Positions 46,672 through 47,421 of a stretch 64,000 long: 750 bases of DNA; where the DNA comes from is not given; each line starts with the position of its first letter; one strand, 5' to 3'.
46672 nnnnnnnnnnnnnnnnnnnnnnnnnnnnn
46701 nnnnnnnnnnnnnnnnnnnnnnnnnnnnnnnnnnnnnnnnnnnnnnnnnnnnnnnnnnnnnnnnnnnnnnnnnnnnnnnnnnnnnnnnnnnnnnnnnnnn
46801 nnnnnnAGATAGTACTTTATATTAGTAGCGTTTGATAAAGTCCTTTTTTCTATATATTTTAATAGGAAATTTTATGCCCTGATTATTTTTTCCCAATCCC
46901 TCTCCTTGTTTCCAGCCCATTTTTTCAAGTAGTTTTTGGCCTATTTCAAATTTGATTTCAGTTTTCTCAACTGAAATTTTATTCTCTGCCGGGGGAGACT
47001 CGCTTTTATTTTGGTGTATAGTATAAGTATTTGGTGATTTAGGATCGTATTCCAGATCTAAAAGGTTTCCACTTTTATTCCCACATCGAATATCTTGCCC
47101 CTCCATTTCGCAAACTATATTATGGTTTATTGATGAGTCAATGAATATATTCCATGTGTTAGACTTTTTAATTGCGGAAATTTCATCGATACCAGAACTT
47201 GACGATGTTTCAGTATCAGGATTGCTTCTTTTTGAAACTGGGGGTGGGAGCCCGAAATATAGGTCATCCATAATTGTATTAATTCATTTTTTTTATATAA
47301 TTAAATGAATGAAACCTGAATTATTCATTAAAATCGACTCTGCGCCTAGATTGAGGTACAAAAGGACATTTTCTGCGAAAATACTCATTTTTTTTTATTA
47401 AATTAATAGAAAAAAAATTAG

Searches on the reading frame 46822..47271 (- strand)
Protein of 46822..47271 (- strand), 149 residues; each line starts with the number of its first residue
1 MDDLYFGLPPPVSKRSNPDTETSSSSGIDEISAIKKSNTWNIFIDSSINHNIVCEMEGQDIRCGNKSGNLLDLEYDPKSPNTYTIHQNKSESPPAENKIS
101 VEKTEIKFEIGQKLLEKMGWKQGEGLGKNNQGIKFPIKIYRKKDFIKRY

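Call 8: search_protein_families(library=pfam, proteins=[window:46822-47271:-], max_evalue=0.01)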
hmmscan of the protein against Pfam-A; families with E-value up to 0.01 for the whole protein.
window:46822-47271:- (149 aa): 2 families
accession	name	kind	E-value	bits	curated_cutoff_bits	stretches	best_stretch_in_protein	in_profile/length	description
PF01585.28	G-patch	-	1.3e-15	57.4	22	1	110-144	4-38/45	G-patch domain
PF12656.12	G-patch_2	-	7e-05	23.2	26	1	109-139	16-46/61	G-patch domain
